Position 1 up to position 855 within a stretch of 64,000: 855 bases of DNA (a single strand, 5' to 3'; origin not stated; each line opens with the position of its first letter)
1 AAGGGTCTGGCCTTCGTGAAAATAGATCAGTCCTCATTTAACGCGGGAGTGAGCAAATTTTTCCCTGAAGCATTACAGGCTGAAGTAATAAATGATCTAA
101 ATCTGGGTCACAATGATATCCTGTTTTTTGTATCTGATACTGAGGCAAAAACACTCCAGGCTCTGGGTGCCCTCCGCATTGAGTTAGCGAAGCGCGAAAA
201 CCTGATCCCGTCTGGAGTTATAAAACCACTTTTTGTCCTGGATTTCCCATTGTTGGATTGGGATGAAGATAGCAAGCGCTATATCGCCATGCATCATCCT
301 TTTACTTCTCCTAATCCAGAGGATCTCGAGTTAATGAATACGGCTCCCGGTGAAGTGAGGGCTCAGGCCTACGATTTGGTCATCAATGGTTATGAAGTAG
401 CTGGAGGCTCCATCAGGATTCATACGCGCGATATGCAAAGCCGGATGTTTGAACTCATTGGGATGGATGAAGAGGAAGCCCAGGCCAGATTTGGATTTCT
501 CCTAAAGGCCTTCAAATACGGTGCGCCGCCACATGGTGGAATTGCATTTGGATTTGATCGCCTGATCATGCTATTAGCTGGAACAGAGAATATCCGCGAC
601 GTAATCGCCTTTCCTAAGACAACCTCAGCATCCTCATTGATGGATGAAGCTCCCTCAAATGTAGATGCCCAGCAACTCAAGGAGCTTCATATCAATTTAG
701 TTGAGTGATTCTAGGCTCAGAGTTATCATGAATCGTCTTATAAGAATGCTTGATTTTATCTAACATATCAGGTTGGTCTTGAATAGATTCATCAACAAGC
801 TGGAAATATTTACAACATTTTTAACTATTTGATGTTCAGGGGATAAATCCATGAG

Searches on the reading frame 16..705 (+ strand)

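Call 32: search_protein_families(library=ncbifam, max_evalue=1e-8, proteins=[window:16-705:+])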
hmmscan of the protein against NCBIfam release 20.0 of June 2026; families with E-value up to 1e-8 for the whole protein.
window:16-705:+ (230 aa): 11 families
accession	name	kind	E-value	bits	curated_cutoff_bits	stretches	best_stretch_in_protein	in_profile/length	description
NF001750.0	PRK00476.1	equivalog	4.2e-88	296.1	443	1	3-228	361-586/590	aspartate--tRNA ligase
TIGR00459.1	aspS_bact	equivalog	1.5e-82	277.8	373.85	1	8-228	364-583/586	aspartate--tRNA ligase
NF009460.0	PRK12820.1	equivalog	1.1e-58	198.9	1379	1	1-226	389-615/723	bifunctional aspartyl-tRNA synthetase/aspartyl/glutamyl-tRNA amidotransferase subunit C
NF003483.0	PRK05159.1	equivalog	3e-22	79.1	353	1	113-201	347-431/438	aspartate--tRNA(Asn) ligase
TIGR00458.1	aspS_nondisc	equivalog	1.8e-17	63.5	368.4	1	115-202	339-422/428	aspartate--tRNA(Asn) ligase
NF003037.0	PRK03932.1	equivalog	5.5e-16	58.6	414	1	107-204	353-447/451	asparagine--tRNA ligase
NF001756.1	PRK00484.1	subfamily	4.8e-14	51.9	468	1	116-202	395-485/488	lysine--tRNA ligase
TIGR00457.1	asnS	equivalog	2.3e-13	49.8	342.6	1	115-204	365-451/455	asparagine--tRNA ligase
TIGR00499.1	lysS_bact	equivalog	3.2e-11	42.6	427.6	1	152-201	442-491/496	lysine--tRNA ligase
NF002821.0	PRK02983.1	equivalog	1.9e-09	36.1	742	1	160-201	1058-1097/1102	bifunctional lysylphosphatidylglycerol synthetase/lysine--tRNA ligase LysX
NF006828.0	PRK09350.1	equivalog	2.9e-09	36.6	264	1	115-201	232-322/325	elongation factor P--(R)-beta-lysine ligase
